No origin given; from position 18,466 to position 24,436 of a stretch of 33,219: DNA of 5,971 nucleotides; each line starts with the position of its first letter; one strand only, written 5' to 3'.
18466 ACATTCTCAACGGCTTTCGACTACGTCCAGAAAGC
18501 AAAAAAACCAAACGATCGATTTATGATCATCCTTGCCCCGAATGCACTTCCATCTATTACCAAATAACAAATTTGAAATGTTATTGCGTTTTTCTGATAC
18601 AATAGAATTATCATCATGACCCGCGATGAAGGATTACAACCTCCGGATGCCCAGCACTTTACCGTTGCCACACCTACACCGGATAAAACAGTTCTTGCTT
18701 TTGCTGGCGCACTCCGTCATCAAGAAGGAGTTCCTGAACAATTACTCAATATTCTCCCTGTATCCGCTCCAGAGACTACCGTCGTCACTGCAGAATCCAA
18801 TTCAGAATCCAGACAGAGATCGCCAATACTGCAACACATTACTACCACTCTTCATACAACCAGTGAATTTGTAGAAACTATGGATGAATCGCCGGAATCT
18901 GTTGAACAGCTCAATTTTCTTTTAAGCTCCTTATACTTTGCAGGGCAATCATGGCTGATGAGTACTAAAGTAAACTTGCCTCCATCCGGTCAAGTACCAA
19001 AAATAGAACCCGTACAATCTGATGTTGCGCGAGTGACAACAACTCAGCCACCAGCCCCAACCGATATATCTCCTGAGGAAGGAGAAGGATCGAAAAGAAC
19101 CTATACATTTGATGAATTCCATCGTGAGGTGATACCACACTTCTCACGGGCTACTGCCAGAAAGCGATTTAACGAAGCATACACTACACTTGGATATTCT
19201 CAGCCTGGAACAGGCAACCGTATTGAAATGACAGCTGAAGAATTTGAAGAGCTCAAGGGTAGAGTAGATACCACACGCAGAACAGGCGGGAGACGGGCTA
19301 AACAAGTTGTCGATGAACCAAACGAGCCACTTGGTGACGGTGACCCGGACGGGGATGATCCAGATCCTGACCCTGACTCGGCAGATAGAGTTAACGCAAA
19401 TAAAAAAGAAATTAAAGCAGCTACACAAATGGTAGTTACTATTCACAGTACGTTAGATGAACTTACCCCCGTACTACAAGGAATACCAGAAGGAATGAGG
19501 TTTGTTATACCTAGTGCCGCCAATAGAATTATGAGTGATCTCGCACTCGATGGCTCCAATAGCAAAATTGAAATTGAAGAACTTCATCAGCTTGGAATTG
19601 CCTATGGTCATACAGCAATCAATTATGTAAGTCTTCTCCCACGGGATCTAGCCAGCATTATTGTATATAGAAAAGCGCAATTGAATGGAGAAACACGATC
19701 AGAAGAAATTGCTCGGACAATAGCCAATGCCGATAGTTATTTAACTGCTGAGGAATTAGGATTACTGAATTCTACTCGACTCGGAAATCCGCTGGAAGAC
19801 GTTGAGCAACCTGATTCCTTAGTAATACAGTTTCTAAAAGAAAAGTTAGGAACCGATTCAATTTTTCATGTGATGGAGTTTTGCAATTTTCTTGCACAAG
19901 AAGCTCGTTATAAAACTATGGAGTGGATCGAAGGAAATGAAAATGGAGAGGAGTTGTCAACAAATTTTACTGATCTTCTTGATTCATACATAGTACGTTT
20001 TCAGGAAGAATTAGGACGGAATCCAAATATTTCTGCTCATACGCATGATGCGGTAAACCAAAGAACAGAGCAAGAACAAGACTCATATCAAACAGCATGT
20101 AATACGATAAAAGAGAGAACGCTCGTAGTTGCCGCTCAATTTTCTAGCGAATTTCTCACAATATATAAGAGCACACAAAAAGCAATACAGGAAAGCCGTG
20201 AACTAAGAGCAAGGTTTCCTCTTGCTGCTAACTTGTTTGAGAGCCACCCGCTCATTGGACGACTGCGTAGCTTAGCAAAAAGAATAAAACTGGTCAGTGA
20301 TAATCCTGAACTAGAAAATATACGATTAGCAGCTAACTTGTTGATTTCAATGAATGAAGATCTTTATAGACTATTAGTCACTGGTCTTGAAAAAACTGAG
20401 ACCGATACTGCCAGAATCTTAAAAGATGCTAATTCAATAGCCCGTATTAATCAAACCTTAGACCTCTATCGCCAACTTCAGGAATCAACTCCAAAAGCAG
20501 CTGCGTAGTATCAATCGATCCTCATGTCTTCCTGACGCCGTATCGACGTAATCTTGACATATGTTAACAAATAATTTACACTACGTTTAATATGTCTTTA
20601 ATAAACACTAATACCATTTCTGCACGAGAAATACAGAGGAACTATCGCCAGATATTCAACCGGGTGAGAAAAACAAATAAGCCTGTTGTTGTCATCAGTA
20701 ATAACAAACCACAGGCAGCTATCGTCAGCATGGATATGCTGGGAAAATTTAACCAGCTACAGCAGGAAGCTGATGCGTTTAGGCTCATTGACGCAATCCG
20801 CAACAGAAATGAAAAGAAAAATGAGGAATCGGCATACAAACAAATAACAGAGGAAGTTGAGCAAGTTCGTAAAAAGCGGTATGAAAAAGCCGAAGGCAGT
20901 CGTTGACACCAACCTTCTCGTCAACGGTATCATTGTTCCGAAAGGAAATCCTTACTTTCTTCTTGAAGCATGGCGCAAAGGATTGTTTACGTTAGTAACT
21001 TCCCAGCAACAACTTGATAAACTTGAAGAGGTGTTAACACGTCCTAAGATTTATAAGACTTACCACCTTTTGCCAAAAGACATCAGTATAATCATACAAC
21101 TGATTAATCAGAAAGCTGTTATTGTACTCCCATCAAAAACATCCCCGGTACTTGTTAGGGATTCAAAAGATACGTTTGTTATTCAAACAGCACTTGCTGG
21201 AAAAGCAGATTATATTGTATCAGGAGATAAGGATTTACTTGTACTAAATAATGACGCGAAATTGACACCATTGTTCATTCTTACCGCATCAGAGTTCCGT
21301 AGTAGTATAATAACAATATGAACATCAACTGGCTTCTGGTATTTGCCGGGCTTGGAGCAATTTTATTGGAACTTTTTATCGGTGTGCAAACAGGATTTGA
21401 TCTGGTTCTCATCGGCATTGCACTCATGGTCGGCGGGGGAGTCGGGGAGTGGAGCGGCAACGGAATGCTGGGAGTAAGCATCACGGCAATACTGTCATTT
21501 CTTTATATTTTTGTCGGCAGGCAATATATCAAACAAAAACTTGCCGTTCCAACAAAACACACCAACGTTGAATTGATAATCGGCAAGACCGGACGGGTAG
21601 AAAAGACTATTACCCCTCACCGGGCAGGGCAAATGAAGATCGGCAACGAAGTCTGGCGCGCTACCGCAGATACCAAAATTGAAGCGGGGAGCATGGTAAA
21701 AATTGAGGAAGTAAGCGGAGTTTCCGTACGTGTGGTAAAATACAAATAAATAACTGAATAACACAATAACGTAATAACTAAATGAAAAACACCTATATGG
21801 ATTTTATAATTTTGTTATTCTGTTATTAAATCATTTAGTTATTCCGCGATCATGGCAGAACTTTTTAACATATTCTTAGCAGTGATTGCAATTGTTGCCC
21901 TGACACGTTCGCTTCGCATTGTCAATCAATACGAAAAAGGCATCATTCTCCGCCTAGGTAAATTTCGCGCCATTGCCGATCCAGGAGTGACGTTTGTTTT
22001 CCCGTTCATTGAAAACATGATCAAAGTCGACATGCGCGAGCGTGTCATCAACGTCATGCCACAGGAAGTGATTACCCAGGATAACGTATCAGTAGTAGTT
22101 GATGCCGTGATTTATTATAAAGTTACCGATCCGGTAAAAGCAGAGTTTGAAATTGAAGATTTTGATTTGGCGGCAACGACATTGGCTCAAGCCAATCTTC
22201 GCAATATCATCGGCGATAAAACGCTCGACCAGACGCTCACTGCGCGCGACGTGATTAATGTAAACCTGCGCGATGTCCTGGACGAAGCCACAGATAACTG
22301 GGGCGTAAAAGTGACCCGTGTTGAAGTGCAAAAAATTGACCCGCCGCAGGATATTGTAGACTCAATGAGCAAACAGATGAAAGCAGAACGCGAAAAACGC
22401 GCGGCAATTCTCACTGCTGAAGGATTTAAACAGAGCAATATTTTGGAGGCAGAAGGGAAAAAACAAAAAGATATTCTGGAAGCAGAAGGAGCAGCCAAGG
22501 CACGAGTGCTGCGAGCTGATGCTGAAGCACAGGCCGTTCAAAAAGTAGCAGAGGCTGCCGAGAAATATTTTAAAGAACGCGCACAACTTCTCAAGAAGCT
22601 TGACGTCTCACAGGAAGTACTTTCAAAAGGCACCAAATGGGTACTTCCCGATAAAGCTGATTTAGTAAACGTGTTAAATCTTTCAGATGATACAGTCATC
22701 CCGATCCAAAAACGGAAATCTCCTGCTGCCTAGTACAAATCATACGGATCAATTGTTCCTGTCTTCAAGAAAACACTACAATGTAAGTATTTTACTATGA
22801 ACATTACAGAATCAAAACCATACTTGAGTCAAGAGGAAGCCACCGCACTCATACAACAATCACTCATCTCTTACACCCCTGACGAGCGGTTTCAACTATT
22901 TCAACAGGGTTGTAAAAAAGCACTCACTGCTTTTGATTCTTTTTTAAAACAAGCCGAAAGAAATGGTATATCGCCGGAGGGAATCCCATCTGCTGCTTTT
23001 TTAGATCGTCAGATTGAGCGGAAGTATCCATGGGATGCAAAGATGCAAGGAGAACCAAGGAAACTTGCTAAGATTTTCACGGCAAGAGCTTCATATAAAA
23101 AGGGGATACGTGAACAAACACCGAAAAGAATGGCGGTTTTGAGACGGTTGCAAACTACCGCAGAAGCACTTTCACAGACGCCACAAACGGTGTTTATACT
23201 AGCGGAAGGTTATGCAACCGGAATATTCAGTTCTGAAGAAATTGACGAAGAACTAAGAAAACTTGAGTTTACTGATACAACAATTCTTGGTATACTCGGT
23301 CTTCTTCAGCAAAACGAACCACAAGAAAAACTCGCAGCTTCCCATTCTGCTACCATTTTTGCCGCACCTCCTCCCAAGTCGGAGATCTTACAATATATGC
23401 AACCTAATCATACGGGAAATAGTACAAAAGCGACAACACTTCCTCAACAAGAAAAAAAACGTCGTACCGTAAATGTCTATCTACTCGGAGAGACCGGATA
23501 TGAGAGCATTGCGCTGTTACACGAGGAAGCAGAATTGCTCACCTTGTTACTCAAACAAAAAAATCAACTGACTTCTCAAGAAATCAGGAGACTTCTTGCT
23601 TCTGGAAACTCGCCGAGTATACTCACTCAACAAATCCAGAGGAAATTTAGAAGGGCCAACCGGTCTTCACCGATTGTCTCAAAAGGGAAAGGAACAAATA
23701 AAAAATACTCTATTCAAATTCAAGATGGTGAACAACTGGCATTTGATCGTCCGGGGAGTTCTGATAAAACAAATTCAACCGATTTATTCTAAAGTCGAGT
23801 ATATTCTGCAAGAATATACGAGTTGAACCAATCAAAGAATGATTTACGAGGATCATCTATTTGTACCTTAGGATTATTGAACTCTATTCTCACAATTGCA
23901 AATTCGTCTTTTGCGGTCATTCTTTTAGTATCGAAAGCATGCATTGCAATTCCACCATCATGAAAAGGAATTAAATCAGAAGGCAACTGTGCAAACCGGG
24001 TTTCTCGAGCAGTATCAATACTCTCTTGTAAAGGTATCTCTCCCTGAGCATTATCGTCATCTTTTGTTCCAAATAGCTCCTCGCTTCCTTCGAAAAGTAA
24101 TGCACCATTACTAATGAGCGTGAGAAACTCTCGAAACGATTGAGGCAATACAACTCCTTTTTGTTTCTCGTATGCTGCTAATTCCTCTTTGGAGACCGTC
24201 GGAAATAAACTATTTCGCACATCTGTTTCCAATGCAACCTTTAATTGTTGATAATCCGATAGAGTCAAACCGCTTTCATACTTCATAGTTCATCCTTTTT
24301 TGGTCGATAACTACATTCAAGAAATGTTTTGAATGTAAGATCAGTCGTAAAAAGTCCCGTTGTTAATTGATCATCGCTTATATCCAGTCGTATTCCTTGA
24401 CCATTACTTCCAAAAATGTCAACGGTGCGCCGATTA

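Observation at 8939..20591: TA-bracketed ~11.6 kb block of seven ORFan-like genes: candidate novel system or integrated element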

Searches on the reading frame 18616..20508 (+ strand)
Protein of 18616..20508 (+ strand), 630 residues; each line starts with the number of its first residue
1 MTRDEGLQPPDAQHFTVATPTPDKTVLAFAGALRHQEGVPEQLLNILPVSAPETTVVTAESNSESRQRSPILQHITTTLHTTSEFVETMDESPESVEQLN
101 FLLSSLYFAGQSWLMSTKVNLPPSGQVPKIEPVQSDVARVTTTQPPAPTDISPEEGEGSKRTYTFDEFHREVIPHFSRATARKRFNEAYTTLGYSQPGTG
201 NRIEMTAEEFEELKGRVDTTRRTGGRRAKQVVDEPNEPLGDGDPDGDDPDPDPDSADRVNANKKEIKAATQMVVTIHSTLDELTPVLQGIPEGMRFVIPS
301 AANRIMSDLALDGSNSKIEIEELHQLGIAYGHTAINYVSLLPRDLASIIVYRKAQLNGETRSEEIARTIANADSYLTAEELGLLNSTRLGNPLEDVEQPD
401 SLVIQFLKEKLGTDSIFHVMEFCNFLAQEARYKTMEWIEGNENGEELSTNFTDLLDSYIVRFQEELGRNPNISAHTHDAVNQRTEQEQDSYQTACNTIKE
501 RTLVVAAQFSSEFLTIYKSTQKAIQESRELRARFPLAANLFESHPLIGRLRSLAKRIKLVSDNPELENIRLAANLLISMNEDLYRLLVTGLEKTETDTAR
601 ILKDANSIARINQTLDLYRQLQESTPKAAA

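Call 3: search_protein_families(library=pfam, proteins=[window:18616-20508:+], max_evalue=0.1)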
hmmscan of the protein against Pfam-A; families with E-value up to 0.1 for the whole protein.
window:18616-20508:+ (630 aa): 0 families

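Call 4: search_protein_families(library=padloc, proteins=[window:18616-20508:+], max_evalue=0.1)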
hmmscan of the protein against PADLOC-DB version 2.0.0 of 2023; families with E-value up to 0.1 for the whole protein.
window:18616-20508:+ (630 aa): 0 families

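Call 5: search_protein_families(library=ncbifam, proteins=[window:18616-20508:+], max_evalue=0.1)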
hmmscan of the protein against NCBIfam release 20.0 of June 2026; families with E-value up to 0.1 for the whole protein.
window:18616-20508:+ (630 aa): 0 families

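Call 6: search_protein_families(library=phrogs, proteins=[window:18616-20508:+], max_evalue=0.1)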
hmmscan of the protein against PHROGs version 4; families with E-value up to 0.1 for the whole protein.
window:18616-20508:+ (630 aa): 0 families

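Call 116: search_protein_families(library=pfam, proteins=[P0023, P0028, P0031, L006:3-1673:+, L007:630-2222:+], max_evalue=0.1)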
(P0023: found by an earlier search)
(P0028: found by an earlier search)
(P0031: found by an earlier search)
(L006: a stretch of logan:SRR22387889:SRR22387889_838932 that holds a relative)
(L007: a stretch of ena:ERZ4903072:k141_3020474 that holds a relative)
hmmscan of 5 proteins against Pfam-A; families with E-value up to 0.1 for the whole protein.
P0023 (415 aa): 0 families

P0028 (462 aa): 1 family
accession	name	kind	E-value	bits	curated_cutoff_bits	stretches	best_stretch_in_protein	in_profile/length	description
PF21757.2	DUF6870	-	0.031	14.7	24.4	1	411-458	5-52/71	Family of unknown function (DUF6870)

P0031 (807 aa): 0 families

L006:3-1673:+ (556 aa): 0 families

L007:630-2222:+ (530 aa): 0 families

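Call 117: search_protein_families(library=padloc, proteins=[P0023, P0028, P0031, P0020, P0013, P0021, P0014], max_evalue=0.1)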
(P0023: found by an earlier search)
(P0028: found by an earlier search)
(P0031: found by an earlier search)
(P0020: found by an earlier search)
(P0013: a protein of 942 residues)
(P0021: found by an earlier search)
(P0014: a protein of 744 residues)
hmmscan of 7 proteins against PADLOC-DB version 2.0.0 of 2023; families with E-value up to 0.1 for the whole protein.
P0023 (415 aa): 0 families

P0028 (462 aa): 0 families

P0031 (807 aa): 0 families

P0020 (554 aa): 0 families

P0013 (942 aa): 0 families

P0021 (518 aa): 0 families

P0014 (744 aa): 0 families

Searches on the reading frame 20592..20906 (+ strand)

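Call 3: search_protein_families(library=pfam, proteins=[window:20592-20906:+], max_evalue=0.1)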
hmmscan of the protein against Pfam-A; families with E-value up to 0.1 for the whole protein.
window:20592-20906:+ (104 aa): 5 families
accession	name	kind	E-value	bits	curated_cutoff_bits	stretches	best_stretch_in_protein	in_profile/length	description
PF02604.26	PhdYeFM_antitox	-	2.8e-08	33.9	29.8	1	7-64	2-56/74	Antitoxin Phd_YefM, type II toxin-antitoxin system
PF25513.1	P2_C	-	0.02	15.3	25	1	4-58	35-89/120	Viral coat protein P2 C-terminal domain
PF13344.12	Hydrolase_6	-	0.026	15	27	1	19-61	20-62/101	Haloacid dehalogenase-like hydrolase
PF12910.14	PHD_like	-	0.035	14.6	27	1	8-53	4-50/141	Antitoxin of toxin-antitoxin, RelE / RelB, TA system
PF08839.17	CDT1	-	0.052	14.2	22.6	1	60-99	9-48/170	DNA replication factor CDT1 like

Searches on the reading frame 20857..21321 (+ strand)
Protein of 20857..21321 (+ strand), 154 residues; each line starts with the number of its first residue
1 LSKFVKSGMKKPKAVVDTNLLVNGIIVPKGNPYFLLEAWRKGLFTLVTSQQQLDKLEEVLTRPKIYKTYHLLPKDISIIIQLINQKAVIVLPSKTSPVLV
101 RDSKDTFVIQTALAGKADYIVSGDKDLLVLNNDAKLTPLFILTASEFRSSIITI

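Call 5: search_protein_families(library=ncbifam, proteins=[window:20857-21321:+], max_evalue=0.1)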
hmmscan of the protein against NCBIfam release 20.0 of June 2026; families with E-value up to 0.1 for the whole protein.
window:20857-21321:+ (154 aa): 2 families
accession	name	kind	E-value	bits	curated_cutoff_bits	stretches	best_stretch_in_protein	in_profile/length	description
TIGR00305.1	TIGR00305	equivalog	2.2e-20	73.1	29.15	1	13-130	1-115/115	putative toxin-antitoxin system toxin component, PIN family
NF046100.1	RSP_2648_fam_PIN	equivalog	0.0027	17.6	170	1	34-122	16-103/177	RSP_2648 family PIN domain-containing protein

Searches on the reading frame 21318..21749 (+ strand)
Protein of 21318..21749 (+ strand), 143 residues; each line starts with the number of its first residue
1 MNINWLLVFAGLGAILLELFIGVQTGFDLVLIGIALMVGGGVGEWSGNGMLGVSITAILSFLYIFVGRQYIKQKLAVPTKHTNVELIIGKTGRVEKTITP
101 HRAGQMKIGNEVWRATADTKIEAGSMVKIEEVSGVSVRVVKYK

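Call 5: search_protein_families(library=ncbifam, proteins=[window:21318-21749:+], max_evalue=0.1)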
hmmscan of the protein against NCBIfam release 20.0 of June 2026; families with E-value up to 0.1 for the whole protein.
window:21318-21749:+ (143 aa): 0 families

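Call 28: search_protein_families(library=pfam, proteins=[window:21318-21749:+], max_evalue=0.001)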
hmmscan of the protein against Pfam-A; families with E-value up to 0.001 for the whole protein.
window:21318-21749:+ (143 aa): 1 family
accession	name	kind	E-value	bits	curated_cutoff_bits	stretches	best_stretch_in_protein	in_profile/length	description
PF01957.25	NfeD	-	2.6e-11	44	29.1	1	85-141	2-57/57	NfeD-like C-terminal, partner-binding domain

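Call 61: find_related_loci(query=A6, collection=genome_contigs, flank=10000)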
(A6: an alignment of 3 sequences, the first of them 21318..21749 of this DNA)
Query A6 (143 aa) in genome_contigs; peptide patterns used: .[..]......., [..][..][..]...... (x = any residue, [..] = any of these).
136 stretches matched a pattern; 17 encode a relative of the query (tblastn E <= 1e-3); 17 distinct loci.
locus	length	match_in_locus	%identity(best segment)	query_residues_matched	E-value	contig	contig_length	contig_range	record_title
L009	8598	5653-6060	46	6-141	3e-36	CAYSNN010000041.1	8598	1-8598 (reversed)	MAG TPA_asm: uncultured Gammaproteobacteria bacterium isolate binchicken_co251_42 genome assembly, contig: NODE_11742_le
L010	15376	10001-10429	49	4-142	2e-31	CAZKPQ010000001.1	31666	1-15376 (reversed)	MAG TPA_asm: uncultured Gammaproteobacteria bacterium isolate SRP173033_co3_47 genome assembly, contig: NODE_1514_length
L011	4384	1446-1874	38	1-141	1e-30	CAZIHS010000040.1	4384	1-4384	MAG TPA_asm: uncultured Gammaproteobacteria bacterium isolate binchicken_co16_148 genome assembly, contig: NODE_33343_le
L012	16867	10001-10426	39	1-143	1e-29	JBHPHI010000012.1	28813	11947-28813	Patescibacteria group bacterium isolate SAG AM-311-P01 NODE_12_length_28813_cov_31.017178, whole genome shotgun sequence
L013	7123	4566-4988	41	1-141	6e-29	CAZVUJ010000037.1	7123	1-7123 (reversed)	MAG TPA_asm: uncultured Pseudomonadales bacterium isolate SRP192515_co2_107 genome assembly, contig: NODE_9403_length_71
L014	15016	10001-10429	43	1-143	1e-28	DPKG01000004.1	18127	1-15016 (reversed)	MAG TPA_asm: Candidatus Shapirobacteria bacterium isolate UBA12405 contig_8370, whole genome shotgun sequence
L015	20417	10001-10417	42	1-139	1e-28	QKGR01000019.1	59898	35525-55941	MAG: Candidatus Shapirobacteria bacterium isolate SZUA-533 scaffold_1458, whole genome shotgun sequence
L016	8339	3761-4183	43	1-141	3e-28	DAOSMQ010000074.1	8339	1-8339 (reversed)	MAG TPA_asm: Promineifilum sp. isolate AMR_MDS_2393 NODE_8494_length_8339_cov_3.970787, whole genome shotgun sequence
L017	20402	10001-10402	41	6-139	5e-28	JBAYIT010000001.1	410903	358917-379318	MAG: Candidatus Shapirobacteria bacterium isolate SO_2016_GW1_37 scaffold00019_OW334_2016, whole genome shotgun sequence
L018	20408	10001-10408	43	1-133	8e-27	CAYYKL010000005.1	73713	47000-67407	MAG TPA_asm: uncultured Pseudomonadales bacterium isolate SRP192515_co2_10 genome assembly, contig: NODE_198_length_7371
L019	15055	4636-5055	43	3-143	2e-26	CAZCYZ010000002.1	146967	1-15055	MAG TPA_asm: uncultured Gammaproteobacteria bacterium isolate SRP192927_co7_728 genome assembly, contig: NODE_94_length_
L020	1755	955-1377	41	1-141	1e-25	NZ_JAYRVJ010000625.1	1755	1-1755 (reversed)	MAG: Promineifilum sp. isolate NJ_NJASGE3bin.18 k141_1087444, whole genome shotgun sequence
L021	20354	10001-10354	44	23-141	3e-25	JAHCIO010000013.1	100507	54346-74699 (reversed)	MAG: Anaerolineae bacterium isolate TGS_CHL13 CHL13_13, whole genome shotgun sequence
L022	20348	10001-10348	40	26-141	5e-23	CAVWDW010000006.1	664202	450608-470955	MAG: uncultured Chloroflexia bacterium isolate MFD03804.bin.1.269 genome assembly, contig: contig_40398, whole genome sh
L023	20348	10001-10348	41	26-141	6e-22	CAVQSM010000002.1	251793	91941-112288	MAG: uncultured Chloroflexia bacterium isolate MFD09964.bin.2.119 genome assembly, contig: contig_15090, whole genome sh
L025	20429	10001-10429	63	1-143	7e-53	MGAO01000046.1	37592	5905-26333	MAG: Candidatus Roizmanbacteria bacterium RIFCSPLOWO2_01_FULL_40_14 rifcsplowo2_01_scaffold_6949, whole genome shotgun s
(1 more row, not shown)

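Call 116: search_protein_families(library=pfam, proteins=[P0023, P0028, P0031, L025:11427-12197:+], max_evalue=0.1)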
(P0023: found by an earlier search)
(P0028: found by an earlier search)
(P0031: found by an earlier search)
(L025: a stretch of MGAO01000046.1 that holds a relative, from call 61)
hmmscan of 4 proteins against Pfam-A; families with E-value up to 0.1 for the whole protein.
P0023 (415 aa): 0 families

P0028 (462 aa): 1 family
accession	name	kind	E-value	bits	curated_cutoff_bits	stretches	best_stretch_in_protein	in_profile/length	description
PF21757.2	DUF6870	-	0.031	14.7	24.4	1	411-458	5-52/71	Family of unknown function (DUF6870)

P0031 (807 aa): 0 families

L025:11427-12197:+ (256 aa): 0 families

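Call 117: search_protein_families(library=padloc, proteins=[P0023, P0028, P0031, P0020, P0021], max_evalue=0.1)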
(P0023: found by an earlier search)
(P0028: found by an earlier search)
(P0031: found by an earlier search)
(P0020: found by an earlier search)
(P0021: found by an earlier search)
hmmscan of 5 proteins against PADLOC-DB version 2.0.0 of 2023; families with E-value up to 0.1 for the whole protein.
P0023 (415 aa): 0 families

P0028 (462 aa): 0 families

P0031 (807 aa): 0 families

P0020 (554 aa): 0 families

P0021 (518 aa): 0 families

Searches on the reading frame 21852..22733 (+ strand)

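Call 5: search_protein_families(library=ncbifam, proteins=[window:21852-22733:+], max_evalue=0.1)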
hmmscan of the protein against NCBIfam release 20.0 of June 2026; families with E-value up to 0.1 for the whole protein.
window:21852-22733:+ (293 aa): 6 families
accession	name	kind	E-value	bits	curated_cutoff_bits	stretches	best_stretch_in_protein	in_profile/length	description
TIGR01933.1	hflK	equivalog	4e-34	118.2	159.4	1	22-270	2-252/261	FtsH protease activity modulator HflK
NF008181.0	PRK10930.1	equivalog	9.9e-23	80.6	660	1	7-278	83-356/419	FtsH protease activity modulator HflK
TIGR01932.1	hflC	equivalog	7.1e-18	64.5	134.4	2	7-128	6-139/318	protease modulator HflC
NF008259.0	PRK11029.1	equivalog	3e-15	56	427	2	7-93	6-99/334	protease modulator HflC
NF058507.1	FlotScfldFlot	equivalog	1.2e-06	27.9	700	1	41-206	53-227/477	flotillin lipid rafts scaffold protein FloT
NF005304.0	PRK06835.1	equivalog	0.029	13.5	215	0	143-195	41-93/330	ATP-binding protein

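Call 116: search_protein_families(library=pfam, proteins=[P0023, P0028, P0031, L006:3-1673:+, L007:630-2222:+], max_evalue=0.1)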
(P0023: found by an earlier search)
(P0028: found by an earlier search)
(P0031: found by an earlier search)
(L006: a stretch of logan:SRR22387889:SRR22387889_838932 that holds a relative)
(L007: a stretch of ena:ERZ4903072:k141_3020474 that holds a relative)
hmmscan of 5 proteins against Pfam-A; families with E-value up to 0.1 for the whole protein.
P0023 (415 aa): 0 families

P0028 (462 aa): 1 family
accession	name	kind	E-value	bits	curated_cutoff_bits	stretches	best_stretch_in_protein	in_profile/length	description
PF21757.2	DUF6870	-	0.031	14.7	24.4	1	411-458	5-52/71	Family of unknown function (DUF6870)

P0031 (807 aa): 0 families

L006:3-1673:+ (556 aa): 0 families

L007:630-2222:+ (530 aa): 0 families

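Call 117: search_protein_families(library=padloc, proteins=[P0023, P0028, P0031, P0020, P0013, P0021, P0014], max_evalue=0.1)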
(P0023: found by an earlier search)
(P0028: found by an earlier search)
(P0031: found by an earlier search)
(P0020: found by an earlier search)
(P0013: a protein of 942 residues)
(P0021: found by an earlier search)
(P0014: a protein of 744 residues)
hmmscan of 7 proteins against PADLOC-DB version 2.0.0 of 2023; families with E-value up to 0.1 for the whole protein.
P0023 (415 aa): 0 families

P0028 (462 aa): 0 families

P0031 (807 aa): 0 families

P0020 (554 aa): 0 families

P0013 (942 aa): 0 families

P0021 (518 aa): 0 families

P0014 (744 aa): 0 families

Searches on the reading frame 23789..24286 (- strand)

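Call 28: search_protein_families(library=pfam, proteins=[window:23789-24286:-], max_evalue=0.001)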
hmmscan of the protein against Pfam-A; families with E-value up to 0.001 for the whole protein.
window:23789-24286:- (165 aa): 3 families
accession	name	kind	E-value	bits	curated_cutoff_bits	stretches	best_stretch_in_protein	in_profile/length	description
PF09346.15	SMI1_KNR4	-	1.4e-12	48.7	25.4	1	31-155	2-124/125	SMI1 / KNR4 family (SUKH-1)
PF14567.11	SUKH_5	-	1.1e-09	38.7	27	1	30-156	21-139/142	SMI1-KNR4 cell-wall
PF14568.11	SUKH_6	-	1e-05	26.5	27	1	34-137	2-105/119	SMI1-KNR4 cell-wall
